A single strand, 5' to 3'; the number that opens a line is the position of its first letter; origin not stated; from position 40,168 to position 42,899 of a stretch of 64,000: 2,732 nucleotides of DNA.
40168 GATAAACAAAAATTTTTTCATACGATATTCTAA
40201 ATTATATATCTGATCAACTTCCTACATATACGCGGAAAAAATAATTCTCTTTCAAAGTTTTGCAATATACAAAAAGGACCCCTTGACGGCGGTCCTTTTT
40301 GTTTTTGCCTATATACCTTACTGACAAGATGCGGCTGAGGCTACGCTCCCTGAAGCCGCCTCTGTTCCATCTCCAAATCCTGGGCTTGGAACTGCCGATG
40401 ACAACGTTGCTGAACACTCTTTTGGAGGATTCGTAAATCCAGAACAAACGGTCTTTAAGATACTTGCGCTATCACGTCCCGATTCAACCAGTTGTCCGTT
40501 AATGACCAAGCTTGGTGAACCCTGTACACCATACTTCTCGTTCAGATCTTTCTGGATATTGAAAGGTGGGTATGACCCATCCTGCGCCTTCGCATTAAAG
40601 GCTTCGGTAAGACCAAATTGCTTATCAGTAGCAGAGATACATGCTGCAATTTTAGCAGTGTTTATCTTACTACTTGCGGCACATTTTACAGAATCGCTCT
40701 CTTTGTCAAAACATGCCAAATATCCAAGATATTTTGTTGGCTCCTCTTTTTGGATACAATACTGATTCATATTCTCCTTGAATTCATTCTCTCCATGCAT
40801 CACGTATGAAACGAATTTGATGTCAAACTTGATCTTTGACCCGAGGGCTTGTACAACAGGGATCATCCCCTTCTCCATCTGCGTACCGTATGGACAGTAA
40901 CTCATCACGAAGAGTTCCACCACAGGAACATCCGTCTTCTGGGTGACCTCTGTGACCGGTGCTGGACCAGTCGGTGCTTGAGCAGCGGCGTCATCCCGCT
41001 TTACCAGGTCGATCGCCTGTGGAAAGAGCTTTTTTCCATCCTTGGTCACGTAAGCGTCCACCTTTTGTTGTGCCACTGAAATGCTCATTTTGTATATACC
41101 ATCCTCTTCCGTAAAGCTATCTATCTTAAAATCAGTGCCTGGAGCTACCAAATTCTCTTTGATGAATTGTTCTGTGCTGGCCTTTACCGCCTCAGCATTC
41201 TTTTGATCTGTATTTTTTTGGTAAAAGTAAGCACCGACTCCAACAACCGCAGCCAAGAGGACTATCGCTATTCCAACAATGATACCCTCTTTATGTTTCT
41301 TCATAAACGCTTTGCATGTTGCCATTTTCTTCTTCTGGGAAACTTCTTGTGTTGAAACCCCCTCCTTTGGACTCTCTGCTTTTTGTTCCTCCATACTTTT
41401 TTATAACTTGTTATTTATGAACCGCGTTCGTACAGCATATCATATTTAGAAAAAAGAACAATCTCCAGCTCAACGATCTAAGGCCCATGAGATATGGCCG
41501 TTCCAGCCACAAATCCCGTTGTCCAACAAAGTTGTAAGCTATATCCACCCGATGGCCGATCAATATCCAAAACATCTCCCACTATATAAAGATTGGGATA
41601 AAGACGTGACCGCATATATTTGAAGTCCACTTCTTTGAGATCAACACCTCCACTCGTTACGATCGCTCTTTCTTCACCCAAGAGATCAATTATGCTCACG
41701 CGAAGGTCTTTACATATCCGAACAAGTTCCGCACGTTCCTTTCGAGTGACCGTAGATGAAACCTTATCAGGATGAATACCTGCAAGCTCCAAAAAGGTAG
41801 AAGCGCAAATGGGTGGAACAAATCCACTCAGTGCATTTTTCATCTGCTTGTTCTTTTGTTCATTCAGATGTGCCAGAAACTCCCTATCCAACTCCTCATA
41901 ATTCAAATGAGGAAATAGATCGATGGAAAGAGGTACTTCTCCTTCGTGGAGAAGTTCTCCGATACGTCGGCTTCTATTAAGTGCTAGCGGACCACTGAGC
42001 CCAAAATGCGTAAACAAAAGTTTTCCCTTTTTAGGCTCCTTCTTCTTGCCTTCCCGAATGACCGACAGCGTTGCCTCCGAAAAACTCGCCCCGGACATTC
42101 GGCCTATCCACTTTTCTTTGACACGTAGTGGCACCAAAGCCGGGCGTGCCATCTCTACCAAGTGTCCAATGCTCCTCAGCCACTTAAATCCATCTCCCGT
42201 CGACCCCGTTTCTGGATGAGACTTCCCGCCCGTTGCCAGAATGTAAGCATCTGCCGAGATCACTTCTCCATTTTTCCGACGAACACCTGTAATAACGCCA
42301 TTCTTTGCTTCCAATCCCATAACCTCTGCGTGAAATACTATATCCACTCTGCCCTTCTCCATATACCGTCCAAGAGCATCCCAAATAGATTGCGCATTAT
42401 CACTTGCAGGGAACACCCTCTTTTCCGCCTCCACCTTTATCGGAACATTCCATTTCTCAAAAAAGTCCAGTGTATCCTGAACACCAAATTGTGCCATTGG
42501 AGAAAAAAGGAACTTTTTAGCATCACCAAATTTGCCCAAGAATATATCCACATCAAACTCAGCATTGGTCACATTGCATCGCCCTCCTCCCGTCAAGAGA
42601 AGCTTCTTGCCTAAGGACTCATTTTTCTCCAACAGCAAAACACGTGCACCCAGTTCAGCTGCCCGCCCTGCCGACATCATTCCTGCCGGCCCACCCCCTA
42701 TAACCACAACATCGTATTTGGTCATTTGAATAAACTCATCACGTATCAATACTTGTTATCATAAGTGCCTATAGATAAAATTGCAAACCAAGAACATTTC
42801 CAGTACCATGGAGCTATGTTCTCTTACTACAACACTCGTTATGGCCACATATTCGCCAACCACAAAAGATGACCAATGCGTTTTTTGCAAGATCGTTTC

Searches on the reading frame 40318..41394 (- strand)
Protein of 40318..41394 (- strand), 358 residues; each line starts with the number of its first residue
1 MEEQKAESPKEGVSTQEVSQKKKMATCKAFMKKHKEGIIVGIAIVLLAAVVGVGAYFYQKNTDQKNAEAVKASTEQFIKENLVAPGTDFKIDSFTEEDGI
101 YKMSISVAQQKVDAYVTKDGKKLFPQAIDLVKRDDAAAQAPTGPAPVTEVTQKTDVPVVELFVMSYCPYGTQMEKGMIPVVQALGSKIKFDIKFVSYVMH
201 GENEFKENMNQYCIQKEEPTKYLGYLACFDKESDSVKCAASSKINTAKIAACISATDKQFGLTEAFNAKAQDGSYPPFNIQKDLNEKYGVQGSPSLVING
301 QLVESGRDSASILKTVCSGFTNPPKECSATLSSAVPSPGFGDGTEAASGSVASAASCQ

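Call 43: search_protein_families(library=pfam, proteins=[window:40318-41394:-], max_evalue=0.0001)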
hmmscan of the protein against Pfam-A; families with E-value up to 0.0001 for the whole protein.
window:40318-41394:- (358 aa): 1 family
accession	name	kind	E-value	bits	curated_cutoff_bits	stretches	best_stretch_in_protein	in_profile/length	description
PF03227.22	GILT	-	4.8e-05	24.1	22.4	0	159-239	2-104/107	Gamma interferon inducible lysosomal thiol reductase (GILT)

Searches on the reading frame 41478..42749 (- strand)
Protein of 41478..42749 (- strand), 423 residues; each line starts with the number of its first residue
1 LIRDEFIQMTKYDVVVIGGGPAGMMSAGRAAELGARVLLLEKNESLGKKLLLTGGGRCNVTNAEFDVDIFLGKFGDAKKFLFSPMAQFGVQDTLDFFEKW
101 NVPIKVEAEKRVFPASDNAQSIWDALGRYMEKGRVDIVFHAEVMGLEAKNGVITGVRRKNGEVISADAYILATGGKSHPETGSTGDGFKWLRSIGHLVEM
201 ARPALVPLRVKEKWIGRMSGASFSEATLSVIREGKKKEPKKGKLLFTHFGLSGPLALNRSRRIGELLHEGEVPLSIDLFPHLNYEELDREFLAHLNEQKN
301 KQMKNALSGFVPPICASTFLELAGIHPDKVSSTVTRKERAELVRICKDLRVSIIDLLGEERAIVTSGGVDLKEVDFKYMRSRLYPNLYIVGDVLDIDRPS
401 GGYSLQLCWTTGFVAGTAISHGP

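Call 43: search_protein_families(library=pfam, proteins=[window:41478-42749:-], max_evalue=0.0001)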
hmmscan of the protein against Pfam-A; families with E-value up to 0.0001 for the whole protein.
window:41478-42749:- (423 aa): 12 families
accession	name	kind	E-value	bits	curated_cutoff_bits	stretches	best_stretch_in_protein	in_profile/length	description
PF03486.20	HI0933_like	-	8.7e-76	255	50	1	13-417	2-243/244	HI0933-like protein Rossmann domain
PF22780.1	HI0933_like_1st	-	5.7e-33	114.5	27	1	202-364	1-165/165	HI0933-like protein barrel and H2TH domain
PF07992.20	Pyr_redox_2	-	3e-12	47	26.1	1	12-177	1-111/291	Pyridine nucleotide-disulphide oxidoreductase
PF01266.30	DAO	-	7.9e-12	45.8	27.9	1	13-47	1-35/353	FAD dependent oxidoreductase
PF12831.13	FAD_oxidored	-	1.1e-11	45.2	27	1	13-174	1-145/416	FAD dependent oxidoreductase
PF00890.30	FAD_binding_2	-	4.1e-11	43.2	20.4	1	13-183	1-207/414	FAD binding domain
PF01134.28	GIDA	-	1.1e-09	38.3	22.1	0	13-43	1-31/391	Glucose inhibited division protein A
PF13738.12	Pyr_redox_3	-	1.5e-06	28.1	30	0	15-45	1-31/305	Pyridine nucleotide-disulphide oxidoreductase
PF01494.25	FAD_binding_3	-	9.7e-06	25.5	22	1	11-45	1-35/349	FAD binding domain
PF13450.12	NAD_binding_8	-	5.2e-05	23.9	21.9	0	16-47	1-32/68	NAD(P)-binding Rossmann-like domain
PF00070.33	Pyr_redox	-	7.4e-05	23.6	22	0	14-47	2-35/82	Pyridine nucleotide-disulphide oxidoreductase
PF01262.27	AlaDh_PNT_C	-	8.3e-05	22.5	23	0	12-52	29-69/214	Alanine dehydrogenase/PNT, C-terminal domain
